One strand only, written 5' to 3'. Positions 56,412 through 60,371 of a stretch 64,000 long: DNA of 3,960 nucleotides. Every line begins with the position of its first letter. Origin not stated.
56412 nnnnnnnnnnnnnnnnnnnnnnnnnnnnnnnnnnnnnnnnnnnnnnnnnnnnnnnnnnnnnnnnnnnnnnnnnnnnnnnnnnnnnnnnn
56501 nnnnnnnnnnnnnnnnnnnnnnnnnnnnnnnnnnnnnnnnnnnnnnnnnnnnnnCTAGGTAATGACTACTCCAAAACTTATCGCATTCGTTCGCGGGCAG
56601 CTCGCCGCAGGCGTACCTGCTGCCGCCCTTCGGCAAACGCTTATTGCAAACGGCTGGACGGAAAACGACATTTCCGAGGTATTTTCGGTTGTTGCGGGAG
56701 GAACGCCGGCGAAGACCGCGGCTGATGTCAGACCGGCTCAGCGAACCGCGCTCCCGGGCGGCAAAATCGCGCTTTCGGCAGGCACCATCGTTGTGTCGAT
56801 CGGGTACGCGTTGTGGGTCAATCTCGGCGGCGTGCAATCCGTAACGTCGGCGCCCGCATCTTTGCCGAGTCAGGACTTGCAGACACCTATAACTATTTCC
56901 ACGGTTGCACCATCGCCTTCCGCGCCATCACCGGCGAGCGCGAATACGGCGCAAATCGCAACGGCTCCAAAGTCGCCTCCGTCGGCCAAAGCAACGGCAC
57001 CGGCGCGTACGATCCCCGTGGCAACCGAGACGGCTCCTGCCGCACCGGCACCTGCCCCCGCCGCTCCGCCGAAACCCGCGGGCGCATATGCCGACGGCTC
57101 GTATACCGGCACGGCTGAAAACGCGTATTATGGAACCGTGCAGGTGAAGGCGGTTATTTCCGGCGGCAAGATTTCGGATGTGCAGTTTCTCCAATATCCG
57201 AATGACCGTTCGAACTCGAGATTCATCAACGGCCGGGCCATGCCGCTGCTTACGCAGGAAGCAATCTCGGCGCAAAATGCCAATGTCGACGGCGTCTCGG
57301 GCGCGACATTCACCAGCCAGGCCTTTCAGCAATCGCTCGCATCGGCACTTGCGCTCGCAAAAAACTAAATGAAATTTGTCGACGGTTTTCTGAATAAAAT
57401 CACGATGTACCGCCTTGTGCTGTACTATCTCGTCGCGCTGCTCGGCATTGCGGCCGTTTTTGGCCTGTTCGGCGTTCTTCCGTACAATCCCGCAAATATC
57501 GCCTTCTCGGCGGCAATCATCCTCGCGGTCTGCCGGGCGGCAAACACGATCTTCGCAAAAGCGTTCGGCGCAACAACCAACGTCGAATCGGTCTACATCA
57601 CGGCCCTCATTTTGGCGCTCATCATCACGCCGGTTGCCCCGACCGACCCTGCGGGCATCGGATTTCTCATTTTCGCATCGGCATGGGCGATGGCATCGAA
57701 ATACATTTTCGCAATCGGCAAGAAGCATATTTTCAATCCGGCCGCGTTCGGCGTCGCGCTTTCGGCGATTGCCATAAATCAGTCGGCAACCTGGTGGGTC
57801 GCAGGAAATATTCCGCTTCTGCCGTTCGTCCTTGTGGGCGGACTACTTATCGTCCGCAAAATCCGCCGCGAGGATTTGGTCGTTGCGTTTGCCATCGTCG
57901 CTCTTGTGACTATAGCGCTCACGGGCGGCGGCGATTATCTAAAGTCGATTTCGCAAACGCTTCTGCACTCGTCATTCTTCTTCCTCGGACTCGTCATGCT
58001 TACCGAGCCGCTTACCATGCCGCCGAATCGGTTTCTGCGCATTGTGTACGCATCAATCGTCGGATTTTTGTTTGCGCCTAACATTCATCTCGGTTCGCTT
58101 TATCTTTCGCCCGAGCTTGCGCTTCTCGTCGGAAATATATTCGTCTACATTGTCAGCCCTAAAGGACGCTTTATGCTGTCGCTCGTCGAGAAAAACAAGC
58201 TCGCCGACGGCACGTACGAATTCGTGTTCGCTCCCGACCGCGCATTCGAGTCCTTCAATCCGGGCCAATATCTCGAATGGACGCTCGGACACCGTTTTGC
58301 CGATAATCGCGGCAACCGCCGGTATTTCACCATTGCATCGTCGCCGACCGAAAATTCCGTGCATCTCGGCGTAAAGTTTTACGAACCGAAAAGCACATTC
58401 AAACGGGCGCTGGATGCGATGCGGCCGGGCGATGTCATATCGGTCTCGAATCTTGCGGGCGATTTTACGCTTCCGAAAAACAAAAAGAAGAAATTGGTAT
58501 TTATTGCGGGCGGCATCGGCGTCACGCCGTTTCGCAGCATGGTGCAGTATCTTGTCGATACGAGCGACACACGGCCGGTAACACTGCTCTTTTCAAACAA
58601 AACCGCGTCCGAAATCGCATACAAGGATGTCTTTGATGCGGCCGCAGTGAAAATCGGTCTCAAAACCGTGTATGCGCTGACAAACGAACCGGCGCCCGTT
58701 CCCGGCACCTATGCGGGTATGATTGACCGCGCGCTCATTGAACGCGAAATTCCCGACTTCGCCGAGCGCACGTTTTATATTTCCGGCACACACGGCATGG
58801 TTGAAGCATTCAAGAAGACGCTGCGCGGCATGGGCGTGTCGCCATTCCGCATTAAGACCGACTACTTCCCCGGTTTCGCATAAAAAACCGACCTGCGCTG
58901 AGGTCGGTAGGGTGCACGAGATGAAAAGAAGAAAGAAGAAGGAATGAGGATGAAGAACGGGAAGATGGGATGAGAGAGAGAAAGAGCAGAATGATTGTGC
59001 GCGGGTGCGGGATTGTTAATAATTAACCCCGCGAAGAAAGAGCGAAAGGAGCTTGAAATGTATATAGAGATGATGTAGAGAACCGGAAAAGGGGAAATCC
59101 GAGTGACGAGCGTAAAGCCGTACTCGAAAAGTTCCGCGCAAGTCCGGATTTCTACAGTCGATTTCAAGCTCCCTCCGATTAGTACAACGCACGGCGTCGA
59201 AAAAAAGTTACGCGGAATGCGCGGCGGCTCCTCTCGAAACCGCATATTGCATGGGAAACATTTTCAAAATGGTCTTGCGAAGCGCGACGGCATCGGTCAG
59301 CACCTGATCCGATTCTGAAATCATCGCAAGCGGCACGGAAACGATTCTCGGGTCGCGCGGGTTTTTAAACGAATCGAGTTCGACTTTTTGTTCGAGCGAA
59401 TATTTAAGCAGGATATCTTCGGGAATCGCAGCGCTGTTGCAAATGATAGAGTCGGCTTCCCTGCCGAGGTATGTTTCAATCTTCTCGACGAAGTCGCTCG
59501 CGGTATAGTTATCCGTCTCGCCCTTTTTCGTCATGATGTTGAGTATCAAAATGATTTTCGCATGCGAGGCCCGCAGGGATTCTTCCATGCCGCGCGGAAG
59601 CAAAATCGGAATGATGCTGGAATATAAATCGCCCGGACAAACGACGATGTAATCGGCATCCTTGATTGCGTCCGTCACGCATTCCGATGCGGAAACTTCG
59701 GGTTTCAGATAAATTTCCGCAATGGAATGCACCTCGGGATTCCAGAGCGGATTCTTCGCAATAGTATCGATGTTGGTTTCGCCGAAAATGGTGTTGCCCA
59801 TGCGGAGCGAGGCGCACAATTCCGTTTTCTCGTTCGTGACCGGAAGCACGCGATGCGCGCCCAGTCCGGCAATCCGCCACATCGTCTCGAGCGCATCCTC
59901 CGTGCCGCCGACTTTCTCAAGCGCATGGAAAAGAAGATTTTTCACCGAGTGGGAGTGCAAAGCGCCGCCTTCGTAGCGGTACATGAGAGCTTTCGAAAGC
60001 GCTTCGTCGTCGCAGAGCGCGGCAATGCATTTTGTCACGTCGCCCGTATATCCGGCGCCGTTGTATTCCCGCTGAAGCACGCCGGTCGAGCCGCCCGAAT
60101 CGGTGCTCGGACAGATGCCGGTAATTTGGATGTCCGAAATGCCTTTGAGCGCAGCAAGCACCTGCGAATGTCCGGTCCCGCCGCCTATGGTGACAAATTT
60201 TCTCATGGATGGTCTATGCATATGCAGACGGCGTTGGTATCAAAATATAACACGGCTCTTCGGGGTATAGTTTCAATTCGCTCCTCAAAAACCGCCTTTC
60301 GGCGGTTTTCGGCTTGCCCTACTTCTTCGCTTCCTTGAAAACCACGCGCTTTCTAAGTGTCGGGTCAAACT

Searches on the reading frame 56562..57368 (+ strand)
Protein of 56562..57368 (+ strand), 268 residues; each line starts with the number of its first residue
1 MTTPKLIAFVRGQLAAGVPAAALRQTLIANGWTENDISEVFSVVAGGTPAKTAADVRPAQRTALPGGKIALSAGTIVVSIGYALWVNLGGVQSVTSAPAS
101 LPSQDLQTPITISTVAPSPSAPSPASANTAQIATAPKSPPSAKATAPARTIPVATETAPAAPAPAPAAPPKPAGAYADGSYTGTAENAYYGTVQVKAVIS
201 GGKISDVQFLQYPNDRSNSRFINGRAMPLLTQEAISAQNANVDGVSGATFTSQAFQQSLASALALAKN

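Call 82: search_protein_families(library=pfam, proteins=[window:56562-57368:+], max_evalue=0.0001)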
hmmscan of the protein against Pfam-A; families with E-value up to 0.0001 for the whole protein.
window:56562-57368:+ (268 aa): 1 family
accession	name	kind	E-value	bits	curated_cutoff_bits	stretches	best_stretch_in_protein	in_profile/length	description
PF04205.19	FMN_bind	-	2e-09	38.4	22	1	189-263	2-76/77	FMN-binding domain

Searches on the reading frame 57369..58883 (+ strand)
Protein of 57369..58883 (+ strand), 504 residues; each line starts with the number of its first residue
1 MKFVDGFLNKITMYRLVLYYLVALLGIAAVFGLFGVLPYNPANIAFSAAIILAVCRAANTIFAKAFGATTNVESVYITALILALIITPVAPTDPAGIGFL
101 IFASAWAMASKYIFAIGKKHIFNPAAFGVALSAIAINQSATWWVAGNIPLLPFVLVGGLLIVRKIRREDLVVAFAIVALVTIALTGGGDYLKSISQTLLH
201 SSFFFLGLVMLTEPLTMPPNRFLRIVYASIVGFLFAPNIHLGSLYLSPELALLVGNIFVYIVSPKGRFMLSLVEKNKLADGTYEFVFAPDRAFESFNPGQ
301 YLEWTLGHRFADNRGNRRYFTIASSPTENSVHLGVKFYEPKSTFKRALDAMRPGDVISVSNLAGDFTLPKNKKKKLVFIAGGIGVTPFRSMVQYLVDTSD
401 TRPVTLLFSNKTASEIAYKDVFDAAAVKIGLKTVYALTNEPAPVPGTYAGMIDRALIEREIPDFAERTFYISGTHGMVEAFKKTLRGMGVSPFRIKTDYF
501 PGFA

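Call 82: search_protein_families(library=pfam, proteins=[window:57369-58883:+], max_evalue=0.0001)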
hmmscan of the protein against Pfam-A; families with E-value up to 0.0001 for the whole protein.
window:57369-58883:+ (504 aa): 3 families
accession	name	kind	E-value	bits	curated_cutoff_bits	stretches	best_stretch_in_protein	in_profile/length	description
PF00175.26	NAD_binding_1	-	3.6e-14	53.8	22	1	378-482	1-108/109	Oxidoreductase NAD-binding domain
PF03116.20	NQR2_RnfD_RnfE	-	2.2e-06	27.7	27.7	1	153-261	178-285/296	NQR2, RnfD, RnfE family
PF00970.30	FAD_binding_6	-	0.0001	23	21.1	0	271-366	3-97/99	Oxidoreductase FAD-binding domain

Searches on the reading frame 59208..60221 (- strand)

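Call 82: search_protein_families(library=pfam, proteins=[window:59208-60221:-], max_evalue=0.0001)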
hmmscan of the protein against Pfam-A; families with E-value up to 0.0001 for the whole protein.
window:59208-60221:- (337 aa): 1 family
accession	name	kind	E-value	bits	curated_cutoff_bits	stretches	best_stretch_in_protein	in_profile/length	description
PF01933.23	CofD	-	3.4e-63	214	30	1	10-283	2-273/290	2-phospho-L-lactate transferase CofD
